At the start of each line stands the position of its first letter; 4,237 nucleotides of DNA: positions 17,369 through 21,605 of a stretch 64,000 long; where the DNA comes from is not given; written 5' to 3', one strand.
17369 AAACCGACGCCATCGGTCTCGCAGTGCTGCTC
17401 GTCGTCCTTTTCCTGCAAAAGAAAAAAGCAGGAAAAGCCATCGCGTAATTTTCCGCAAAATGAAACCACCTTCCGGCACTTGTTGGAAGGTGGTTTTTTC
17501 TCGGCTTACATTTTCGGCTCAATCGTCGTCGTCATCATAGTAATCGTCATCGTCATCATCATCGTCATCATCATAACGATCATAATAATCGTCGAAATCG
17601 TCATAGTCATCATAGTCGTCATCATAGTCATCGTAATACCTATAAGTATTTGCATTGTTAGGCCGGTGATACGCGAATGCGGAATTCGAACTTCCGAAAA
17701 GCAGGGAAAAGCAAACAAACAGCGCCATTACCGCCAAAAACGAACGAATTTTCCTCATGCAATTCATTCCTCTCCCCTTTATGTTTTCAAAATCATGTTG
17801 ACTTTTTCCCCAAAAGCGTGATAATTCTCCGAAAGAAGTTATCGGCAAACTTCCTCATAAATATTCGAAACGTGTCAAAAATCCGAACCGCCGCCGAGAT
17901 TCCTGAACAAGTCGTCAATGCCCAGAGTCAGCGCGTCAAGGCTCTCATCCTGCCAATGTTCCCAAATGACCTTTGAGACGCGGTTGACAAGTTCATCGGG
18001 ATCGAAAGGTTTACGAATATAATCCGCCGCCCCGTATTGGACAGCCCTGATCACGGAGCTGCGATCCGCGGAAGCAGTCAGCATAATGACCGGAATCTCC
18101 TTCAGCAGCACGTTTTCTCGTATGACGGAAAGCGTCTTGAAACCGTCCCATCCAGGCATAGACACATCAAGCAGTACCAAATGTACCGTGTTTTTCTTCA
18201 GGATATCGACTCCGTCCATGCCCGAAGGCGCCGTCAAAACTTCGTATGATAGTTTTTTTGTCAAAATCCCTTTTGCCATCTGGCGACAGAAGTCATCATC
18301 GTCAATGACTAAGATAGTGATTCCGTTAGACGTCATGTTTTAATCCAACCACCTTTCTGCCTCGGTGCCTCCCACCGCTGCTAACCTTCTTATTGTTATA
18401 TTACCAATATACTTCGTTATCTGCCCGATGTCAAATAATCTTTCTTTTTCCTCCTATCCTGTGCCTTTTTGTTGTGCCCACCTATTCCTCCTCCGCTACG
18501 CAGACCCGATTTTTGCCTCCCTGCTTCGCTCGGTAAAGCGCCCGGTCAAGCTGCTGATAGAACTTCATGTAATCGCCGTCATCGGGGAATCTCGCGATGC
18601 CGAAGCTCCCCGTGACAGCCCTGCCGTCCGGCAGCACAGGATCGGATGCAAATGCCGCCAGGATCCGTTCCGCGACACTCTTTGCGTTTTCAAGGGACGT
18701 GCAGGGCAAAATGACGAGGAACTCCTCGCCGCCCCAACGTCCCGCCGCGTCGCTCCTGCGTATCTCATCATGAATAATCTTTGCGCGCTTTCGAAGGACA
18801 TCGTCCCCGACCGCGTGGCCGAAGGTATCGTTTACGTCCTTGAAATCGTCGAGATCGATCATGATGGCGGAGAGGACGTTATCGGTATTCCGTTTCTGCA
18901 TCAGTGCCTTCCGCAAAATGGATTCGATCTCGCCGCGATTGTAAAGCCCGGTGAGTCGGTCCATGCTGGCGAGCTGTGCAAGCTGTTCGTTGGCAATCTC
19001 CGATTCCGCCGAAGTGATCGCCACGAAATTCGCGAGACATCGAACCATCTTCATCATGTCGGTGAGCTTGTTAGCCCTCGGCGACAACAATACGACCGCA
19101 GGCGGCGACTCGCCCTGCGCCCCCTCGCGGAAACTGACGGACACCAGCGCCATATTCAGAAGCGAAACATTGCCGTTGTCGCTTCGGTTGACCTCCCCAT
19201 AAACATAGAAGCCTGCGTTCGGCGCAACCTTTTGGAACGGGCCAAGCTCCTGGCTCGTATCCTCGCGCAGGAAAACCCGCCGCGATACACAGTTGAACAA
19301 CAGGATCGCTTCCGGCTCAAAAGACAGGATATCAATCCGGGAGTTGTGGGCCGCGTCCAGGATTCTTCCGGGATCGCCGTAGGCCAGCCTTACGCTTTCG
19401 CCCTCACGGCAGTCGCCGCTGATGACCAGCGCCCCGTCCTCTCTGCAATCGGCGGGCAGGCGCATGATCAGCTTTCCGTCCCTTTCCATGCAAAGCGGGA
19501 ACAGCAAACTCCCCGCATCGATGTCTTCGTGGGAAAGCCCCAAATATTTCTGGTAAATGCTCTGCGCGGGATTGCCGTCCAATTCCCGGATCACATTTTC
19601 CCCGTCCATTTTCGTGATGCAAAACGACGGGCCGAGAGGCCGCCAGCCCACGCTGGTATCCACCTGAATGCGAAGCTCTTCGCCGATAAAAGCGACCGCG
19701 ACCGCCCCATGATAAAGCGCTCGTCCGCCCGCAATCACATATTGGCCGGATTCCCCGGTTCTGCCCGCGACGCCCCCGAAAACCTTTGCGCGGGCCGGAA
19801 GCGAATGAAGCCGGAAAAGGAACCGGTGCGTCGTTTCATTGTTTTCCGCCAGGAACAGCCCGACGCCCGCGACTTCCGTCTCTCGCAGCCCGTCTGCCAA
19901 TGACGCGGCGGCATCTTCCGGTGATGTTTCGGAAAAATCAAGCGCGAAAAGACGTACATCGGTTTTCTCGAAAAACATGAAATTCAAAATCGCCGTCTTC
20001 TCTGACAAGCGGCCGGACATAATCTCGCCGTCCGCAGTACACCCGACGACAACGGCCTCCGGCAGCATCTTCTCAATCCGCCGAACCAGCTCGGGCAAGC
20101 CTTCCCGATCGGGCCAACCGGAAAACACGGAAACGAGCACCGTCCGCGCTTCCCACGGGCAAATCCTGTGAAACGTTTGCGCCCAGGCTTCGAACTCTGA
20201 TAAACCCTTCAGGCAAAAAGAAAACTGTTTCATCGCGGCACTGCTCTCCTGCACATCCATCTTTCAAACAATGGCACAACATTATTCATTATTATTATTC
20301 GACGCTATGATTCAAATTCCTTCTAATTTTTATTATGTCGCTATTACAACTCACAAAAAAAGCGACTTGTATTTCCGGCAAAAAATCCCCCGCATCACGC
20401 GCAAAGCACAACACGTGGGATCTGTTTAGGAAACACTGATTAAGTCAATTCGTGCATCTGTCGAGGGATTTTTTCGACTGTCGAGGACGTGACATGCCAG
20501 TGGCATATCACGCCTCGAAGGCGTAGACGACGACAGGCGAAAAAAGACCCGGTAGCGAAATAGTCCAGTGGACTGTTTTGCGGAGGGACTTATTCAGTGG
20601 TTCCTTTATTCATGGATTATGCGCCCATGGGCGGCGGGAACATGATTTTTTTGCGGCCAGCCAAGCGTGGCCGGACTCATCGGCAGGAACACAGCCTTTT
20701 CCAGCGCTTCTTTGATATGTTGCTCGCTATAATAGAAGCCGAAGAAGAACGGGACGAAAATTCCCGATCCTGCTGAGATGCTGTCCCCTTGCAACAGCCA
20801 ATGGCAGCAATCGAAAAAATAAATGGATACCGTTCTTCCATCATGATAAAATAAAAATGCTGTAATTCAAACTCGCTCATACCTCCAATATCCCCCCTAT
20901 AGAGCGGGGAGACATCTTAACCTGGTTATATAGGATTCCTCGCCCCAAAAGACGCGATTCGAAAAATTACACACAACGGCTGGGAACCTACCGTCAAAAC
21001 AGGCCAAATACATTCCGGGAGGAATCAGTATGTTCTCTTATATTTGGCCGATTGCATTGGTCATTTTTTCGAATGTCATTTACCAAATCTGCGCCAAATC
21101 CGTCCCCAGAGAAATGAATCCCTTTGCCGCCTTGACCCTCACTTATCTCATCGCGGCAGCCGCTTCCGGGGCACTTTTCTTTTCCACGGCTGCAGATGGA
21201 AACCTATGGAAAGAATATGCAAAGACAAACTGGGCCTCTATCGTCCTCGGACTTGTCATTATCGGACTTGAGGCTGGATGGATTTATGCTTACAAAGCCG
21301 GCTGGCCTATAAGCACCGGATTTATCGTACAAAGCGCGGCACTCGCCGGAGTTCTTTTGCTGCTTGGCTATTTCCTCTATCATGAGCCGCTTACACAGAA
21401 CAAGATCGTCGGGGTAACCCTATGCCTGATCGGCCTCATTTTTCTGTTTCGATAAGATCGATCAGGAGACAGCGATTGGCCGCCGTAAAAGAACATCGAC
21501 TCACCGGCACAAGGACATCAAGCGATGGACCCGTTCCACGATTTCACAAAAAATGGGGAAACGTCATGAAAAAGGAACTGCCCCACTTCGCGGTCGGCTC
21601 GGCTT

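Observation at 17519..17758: Secreted, extremely Asp/Tyr-rich peptide encoded by a trinucleotide-repeat tract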

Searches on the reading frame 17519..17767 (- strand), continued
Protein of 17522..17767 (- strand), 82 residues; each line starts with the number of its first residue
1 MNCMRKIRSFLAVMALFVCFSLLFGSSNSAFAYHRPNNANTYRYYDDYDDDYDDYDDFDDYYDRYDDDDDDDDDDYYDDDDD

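Call 60: predict_structure(alignment_id=A2)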
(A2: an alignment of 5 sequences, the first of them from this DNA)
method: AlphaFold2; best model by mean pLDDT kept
length: 82 residues; sequences in the alignment: 5
mean_pLDDT: 59.3   pTM: 0.22
mean pLDDT of the five models: 59.3, 58.8, 58.7, 57.6, 57.2
residues with pLDDT >= 90: 0; 70-90: 13; 50-70: 60; < 50: 9
segments of 3 or more residues with pLDDT < 50: 32-38
pLDDT, mean of each block of 10 residues (from residue 1): 61 81 61 49 53 56 56 57 54
secondary structure, 60 per line:
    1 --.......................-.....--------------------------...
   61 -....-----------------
elements in order: H3-25 H27-31 H62-65
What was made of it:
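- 17672..17767 (-): Signal-like or anchor segment, residues 1-32: n-region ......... (+3), h-region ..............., c-region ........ with A-x-A. AlphaFold2 predicts a helix over residues 3-31 (call 60).
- AlphaFold2 predicts a helix over residues 3-31, with the rest at pLDDT about 50-57 (call 60).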

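Call 61: search_solved_structures(query=A4, max_evalue=1)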
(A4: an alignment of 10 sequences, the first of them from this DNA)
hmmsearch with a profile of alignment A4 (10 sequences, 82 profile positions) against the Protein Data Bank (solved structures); distinct sequences matched with E-value up to 1: 1.
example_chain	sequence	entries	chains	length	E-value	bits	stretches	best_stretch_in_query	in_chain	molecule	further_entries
4csu_9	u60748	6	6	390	0.55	13.7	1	37-76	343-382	GTPASE OBGE/CGTA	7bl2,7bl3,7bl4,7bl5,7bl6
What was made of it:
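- Tried and rejected: The PDB profile search returned only the acidic tail of ObgE at E = 0.55 (call 61).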

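Call 63: find_homologous_proteins(query=P0010, max_evalue=0.1)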
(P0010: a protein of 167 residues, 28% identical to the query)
Query P0010 (167 aa): 11 proteins with E <= 0.1 among 140 candidates.
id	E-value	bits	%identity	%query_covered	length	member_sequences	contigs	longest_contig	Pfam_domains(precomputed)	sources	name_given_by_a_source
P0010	2.0e-109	382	100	100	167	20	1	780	PF13240.12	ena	-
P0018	1.1e-41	161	51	98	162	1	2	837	PF13240.12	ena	-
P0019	9.8e-39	152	59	69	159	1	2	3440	PF13240.12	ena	-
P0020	3.9e-35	140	55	83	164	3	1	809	PF13240.12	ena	-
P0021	8.1e-33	132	59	67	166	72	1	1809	PF13240.12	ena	-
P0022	9.5e-33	132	59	64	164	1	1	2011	PF13240.12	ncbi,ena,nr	ncbi:MAG: zinc ribbon domain-containing protein [Schwartzia sp.]|nr:zinc ribbon domain-containing pr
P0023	2.1e-30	124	59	67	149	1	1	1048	PF13240.12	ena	-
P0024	2.8e-10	59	38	68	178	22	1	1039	PF13240.12,PF12773.14,PF13248.12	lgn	-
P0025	4.2e-9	55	37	67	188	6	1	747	PF13240.12,PF12773.14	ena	-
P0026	2.6e-3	36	39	68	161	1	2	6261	PF13240.12,PF13248.12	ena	-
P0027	1.8e-2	33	38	85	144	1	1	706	-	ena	-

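Call 65: find_encoding_contigs(protein=P0026, flank=6000)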
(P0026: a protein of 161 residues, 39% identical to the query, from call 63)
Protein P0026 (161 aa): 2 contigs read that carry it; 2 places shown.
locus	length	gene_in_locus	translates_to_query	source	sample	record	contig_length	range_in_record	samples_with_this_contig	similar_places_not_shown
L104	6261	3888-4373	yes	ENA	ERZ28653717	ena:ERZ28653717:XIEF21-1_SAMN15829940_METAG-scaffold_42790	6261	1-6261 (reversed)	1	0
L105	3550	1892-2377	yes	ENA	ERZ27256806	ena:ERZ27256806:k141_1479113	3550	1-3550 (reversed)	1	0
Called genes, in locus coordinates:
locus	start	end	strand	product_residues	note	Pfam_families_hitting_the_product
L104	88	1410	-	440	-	PF18435:EstA_Ig_like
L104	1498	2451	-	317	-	PF03547:Mem_trans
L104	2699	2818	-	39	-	-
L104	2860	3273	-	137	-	PF08238:Sel1 (weak)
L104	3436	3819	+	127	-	PF15919:HicB_lk_antitox (weak), PF05534:HicB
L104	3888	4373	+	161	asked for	PF13240:Zn_Ribbon_1 (weak), PF13248:Zn_ribbon_3 (weak)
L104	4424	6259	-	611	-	?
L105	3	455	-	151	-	?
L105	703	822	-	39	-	-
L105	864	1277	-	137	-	PF08238:Sel1 (weak)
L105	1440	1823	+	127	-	PF15919:HicB_lk_antitox (weak), PF05534:HicB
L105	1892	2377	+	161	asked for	PF13240:Zn_Ribbon_1 (weak), PF13248:Zn_ribbon_3 (weak)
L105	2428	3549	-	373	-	?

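Call 77: list_cluster_members(proteins=[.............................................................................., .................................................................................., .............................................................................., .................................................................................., P0001, P0002, P0004, P0005])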
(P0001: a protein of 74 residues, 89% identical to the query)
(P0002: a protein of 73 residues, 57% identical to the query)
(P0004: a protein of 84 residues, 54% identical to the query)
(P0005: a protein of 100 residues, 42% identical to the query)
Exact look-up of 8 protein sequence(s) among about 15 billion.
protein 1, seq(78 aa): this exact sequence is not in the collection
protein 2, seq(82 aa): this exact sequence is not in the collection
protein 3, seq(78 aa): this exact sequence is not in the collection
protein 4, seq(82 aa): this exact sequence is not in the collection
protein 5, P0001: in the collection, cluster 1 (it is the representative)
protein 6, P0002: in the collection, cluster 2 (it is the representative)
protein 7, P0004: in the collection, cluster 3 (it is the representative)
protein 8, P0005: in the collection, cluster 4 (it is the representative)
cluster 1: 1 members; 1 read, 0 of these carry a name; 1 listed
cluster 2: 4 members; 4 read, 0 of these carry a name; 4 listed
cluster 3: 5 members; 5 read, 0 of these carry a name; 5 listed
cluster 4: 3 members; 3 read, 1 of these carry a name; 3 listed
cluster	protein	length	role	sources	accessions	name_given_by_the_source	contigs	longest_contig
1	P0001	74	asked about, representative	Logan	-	-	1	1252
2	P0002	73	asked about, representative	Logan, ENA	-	-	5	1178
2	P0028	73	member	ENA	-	-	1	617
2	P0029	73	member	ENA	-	-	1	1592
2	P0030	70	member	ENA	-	-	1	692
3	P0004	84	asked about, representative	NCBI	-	-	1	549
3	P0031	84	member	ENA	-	-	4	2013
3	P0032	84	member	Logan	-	-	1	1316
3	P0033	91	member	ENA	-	-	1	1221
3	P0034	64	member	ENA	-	-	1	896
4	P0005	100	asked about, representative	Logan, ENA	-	-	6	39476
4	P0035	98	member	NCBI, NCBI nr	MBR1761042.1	MAG: hypothetical protein IJ741_07675 [Schwartzia sp.] | hypothetical protein [Schwartzia sp. (in: firmicutes)]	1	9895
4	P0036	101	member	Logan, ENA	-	-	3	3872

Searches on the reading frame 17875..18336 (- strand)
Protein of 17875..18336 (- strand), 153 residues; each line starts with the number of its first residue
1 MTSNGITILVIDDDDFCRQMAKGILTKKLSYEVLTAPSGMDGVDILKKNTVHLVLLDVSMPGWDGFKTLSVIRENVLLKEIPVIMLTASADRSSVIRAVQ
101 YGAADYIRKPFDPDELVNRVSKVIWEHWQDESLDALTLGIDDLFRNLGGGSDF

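Call 8: search_protein_families(library=pfam, proteins=[window:17875-18336:-], max_evalue=0.01)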
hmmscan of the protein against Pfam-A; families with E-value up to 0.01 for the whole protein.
window:17875-18336:- (153 aa): 1 family
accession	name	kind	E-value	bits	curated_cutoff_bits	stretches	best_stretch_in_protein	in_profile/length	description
PF00072.30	Response_reg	-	3.3e-29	101.7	30.2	1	8-120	1-110/111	Response regulator receiver domain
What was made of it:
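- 17875..18336 (-): Receiver-only response regulator (153 aa) directly upstream with no terminator between; probably co-transcribed with the peptide gene. Pfam PF00072 (call 8).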

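Call 11: find_encoding_contigs(protein=window:17875-18336:-, flank=8000)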
Protein window:17875-18336:- (153 aa): 22 contigs read that carry it; 6 places shown.
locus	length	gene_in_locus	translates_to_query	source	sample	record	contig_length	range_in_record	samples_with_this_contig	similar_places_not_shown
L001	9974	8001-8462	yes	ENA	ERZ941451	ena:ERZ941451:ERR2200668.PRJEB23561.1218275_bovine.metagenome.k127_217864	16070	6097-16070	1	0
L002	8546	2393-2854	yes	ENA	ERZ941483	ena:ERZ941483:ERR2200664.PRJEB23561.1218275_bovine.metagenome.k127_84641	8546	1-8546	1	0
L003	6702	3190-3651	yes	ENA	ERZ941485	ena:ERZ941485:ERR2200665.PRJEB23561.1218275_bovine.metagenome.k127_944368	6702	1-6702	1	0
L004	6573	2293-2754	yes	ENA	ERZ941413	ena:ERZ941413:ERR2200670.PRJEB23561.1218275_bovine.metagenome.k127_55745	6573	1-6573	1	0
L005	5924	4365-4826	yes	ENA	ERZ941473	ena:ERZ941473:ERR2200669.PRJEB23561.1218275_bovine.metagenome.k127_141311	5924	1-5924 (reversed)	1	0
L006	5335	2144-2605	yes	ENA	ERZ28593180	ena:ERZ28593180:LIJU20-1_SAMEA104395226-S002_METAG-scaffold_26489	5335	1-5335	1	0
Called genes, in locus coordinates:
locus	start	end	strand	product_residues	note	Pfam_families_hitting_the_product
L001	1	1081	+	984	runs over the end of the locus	PF00512:HisKA, PF02518:HATPase_c, PF00072:Response_reg, PF01627:Hpt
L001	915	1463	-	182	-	PF00072:Response_reg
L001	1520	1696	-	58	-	-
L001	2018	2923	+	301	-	PF08902:DUF1848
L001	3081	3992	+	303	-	PF01584:CheW, PF00072:Response_reg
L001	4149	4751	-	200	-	-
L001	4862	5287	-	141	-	PF00892:EamA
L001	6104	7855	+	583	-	PF08495:FIST, PF10442:FIST_C, PF00990:GGDEF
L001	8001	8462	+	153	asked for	PF00072:Response_reg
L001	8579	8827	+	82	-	-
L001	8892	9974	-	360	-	?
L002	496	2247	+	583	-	PF08495:FIST, PF10442:FIST_C, PF00990:GGDEF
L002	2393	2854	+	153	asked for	PF00072:Response_reg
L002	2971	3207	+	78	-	-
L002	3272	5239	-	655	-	PF06808:DctM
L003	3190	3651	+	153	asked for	PF00072:Response_reg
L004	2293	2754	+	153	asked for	PF00072:Response_reg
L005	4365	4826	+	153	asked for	PF00072:Response_reg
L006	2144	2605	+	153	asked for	PF00072:Response_reg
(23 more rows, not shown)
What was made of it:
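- Gene callers call the gene in every related contig (call 11).
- Tried and rejected: The close alleles were reached through the identical receiver protein instead (call 11).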

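Call 16: find_related_loci(query=window:17875-18336:-, collection=genome_contigs, flank=6000)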
Query window:17875-18336:- (153 aa) in genome_contigs; peptide patterns used: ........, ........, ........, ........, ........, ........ (x = any residue, [..] = any of these).
599 stretches matched a pattern (row limit reached: there are more); 577 encode a relative of the query (tblastn E <= 1e-3); the best 80 are kept; 80 distinct loci.
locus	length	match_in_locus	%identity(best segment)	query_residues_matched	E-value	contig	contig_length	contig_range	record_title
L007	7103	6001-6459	95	1-153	3e-97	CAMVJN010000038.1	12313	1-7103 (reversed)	MAG TPA_asm: uncultured Selenomonadales bacterium isolate SRR8387714_bin.27_metaWRAP_v1.3_MAG genome assembly, contig: E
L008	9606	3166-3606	73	3-149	2e-72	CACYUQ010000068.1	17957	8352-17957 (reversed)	MAG: uncultured Selenomonadaceae bacterium isolate RUG12289 genome assembly, contig: RUG12289_asm_68, whole genome shotg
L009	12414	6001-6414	42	8-137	3e-25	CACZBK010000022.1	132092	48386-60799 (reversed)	MAG: uncultured Lachnospiraceae bacterium isolate RUG12463 genome assembly, contig: RUG12463_asm_22, whole genome shotgu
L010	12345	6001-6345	40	8-124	1e-24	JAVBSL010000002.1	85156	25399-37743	MAG: Lachnospiraceae bacterium isolate EPI_MAG_00222 c_000002063634, whole genome shotgun sequence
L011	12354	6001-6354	42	8-124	3e-24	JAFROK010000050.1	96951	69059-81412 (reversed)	MAG: Clostridia bacterium isolate RGIG2654 Goat_Omasum-2__c569390, whole genome shotgun sequence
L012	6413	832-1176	38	8-124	1e-23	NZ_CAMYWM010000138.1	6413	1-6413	MAG: uncultured Anaerovibrio sp. isolate SRR10912535_bin.28_metaWRAP_v1.3_MAG ERZ14210017.20529, whole genome shotgun se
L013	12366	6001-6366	43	2-123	3e-23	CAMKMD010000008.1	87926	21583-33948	MAG: uncultured Ruminococcus sp. isolate SRR12081302_bin.91_metaWRAP_v1.3_MAG genome assembly, contig: ERZ12289775.237,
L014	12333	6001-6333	43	7-120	3e-23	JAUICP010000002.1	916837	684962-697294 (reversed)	MAG: Bdellovibrionia bacterium isolate 7_bin.39 NODE_10_length_916837_cov_5.488884, whole genome shotgun sequence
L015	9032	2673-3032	39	5-124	7e-23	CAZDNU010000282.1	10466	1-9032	MAG TPA_asm: uncultured Fusobacteriales bacterium isolate SRP067234_co1_79 genome assembly, contig: k99_405429, whole ge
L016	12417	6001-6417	39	8-137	2e-22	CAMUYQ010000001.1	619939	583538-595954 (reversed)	MAG TPA_asm: uncultured Lachnospiraceae bacterium isolate SRR8387720_bin.4_metaWRAP_v1.3_MAG genome assembly, contig: ER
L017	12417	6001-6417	39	8-137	3e-22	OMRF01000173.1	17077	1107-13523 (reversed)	uncultured Lachnospiraceae bacterium isolate RUG811 genome assembly, contig: k87_18764354, whole genome shotgun sequence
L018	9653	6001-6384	41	5-133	4e-22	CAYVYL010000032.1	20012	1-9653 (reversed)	MAG TPA_asm: uncultured Verrucomicrobiota bacterium isolate binchicken_co181_170 genome assembly, contig: NODE_4276_leng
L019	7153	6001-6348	40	4-120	5e-22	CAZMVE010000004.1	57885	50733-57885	MAG TPA_asm: uncultured Bacteroidales bacterium isolate binchicken_co116_411 genome assembly, contig: NODE_369_length_57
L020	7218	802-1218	38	8-137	2e-21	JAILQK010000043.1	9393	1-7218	MAG: Lachnospiraceae bacterium isolate RUI356 k141_10586934_flag=0_multi=20.8530_len=9393, whole genome shotgun sequence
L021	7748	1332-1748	34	8-147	3e-21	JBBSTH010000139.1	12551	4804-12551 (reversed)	MAG: Abditibacteriales bacterium isolate SVL2_sbin.16 SVL2_sbin.16_K_1166945_L_12551_cov_19.1733, whole genome shotgun s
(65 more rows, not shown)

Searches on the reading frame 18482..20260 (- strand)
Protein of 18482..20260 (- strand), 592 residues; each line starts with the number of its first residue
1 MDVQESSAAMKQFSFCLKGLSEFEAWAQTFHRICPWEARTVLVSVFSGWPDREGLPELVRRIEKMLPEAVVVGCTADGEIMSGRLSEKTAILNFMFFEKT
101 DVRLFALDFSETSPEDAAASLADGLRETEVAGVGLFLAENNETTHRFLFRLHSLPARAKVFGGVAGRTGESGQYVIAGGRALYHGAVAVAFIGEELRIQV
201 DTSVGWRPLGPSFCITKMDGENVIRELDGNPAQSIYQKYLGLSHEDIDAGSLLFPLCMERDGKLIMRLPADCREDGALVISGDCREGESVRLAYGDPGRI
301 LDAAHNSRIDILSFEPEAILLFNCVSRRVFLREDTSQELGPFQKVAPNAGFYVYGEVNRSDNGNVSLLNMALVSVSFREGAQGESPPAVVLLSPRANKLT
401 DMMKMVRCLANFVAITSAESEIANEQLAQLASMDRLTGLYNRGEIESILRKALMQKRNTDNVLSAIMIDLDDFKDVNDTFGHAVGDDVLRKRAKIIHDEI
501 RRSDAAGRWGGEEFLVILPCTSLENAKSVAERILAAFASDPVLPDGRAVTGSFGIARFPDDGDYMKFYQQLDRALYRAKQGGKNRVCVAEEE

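Call 8: search_protein_families(library=pfam, proteins=[window:18482-20260:-], max_evalue=0.01)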
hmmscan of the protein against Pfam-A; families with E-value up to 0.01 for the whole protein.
window:18482-20260:- (592 aa): 3 families
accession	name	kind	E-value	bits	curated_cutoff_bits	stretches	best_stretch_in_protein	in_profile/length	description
PF00990.26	GGDEF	-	4.3e-41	140.8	23.8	1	431-585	1-161/161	Diguanylate cyclase, GGDEF domain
PF08495.15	FIST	-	1.6e-30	106.8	23.2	1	42-229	2-188/189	FIST N domain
PF10442.14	FIST_C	-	6.8e-24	84.9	28.5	1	234-357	3-129/131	FIST C domain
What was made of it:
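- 18482..20260 (-): FIST-GGDEF diguanylate cyclase upstream of the receiver (context only). Pfam, call 8.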

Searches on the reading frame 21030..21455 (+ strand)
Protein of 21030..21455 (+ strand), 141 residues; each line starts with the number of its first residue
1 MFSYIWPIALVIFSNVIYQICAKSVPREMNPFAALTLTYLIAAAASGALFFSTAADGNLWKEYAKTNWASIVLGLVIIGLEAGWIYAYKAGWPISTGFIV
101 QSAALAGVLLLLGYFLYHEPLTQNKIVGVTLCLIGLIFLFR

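Call 8: search_protein_families(library=pfam, proteins=[window:21030-21455:+], max_evalue=0.01)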
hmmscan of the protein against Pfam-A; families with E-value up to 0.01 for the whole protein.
window:21030-21455:+ (141 aa): 1 family
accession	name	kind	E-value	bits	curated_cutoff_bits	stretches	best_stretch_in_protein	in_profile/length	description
PF00892.27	EamA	-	1.4e-07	32.3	28.2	1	8-140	7-134/135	EamA-like transporter family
